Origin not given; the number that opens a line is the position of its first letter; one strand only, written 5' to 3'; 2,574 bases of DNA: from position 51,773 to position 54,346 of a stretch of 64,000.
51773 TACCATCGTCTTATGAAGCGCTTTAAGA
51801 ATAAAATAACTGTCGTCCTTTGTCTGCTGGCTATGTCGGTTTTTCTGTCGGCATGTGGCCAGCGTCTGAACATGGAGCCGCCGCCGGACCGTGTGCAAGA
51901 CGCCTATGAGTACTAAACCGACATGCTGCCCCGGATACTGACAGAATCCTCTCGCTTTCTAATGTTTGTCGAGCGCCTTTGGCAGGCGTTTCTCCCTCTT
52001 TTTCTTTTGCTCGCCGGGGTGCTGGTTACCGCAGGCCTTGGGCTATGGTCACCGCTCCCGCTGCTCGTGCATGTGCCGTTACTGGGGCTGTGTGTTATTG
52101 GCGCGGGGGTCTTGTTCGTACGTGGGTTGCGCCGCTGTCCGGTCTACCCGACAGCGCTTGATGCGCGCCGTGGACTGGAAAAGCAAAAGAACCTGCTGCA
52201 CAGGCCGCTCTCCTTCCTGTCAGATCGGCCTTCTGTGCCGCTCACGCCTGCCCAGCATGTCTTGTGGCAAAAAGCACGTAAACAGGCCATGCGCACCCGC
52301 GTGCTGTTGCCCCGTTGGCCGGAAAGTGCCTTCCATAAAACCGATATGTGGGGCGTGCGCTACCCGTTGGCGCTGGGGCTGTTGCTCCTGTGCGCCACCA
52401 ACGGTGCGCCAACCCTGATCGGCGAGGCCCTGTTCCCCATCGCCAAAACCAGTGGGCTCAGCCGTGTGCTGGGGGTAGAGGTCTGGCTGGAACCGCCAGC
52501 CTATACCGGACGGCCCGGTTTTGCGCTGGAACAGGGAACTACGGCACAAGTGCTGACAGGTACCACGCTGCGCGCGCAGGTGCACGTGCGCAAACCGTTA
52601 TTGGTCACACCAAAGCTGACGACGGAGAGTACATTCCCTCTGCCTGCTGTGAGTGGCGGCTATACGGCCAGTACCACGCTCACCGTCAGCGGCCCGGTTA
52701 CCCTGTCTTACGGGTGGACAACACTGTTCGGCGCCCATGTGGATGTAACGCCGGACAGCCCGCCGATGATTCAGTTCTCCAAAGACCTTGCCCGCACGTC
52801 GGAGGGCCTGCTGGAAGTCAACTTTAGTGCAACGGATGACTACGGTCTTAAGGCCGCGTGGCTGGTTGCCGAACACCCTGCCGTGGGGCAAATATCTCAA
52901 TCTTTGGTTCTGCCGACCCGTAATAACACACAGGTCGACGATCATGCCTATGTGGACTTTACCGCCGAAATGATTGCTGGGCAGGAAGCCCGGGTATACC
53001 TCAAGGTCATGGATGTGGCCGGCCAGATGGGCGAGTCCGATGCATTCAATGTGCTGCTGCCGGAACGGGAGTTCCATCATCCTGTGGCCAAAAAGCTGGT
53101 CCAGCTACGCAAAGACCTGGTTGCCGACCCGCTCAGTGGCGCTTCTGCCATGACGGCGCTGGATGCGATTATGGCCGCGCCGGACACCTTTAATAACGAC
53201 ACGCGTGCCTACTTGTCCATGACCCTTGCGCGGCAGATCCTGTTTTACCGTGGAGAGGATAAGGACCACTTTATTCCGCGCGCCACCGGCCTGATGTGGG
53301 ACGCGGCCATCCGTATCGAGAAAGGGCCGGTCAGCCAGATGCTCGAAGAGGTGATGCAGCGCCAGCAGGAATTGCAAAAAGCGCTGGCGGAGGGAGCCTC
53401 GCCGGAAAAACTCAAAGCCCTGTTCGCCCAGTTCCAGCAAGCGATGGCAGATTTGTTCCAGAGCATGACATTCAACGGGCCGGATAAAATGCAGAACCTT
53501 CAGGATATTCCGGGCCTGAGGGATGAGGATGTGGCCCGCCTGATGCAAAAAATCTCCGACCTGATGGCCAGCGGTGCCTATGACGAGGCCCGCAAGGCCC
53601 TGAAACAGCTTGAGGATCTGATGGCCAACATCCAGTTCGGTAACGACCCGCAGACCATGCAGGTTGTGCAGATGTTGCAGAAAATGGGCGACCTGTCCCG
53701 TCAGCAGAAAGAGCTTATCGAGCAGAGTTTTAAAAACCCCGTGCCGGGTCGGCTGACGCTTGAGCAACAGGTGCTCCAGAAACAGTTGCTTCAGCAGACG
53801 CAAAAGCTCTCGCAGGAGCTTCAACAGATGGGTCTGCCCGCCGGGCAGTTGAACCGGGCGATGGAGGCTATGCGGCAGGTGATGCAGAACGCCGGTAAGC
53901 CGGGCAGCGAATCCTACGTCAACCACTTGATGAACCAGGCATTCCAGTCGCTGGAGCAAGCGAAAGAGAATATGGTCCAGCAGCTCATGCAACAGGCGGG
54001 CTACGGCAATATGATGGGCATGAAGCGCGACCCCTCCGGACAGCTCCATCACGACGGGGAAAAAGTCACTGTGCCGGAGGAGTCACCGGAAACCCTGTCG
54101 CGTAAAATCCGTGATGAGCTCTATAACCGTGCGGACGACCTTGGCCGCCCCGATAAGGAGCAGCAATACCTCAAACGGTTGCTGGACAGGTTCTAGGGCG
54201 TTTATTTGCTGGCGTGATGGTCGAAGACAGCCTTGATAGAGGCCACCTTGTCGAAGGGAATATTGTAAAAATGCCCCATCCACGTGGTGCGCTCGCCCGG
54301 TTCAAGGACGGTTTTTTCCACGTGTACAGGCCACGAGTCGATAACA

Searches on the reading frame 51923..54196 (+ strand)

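Call 72: search_protein_families(library=pfam, proteins=[window:51923-54196:+], max_evalue=0.001)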
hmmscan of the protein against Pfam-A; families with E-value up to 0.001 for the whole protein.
window:51923-54196:+ (757 aa): 1 family
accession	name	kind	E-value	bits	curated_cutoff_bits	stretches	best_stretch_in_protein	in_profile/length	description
PF13779.11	DUF4175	-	1.7e-125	420.4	27.3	2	9-605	8-626/825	Domain of unknown function (DUF4175)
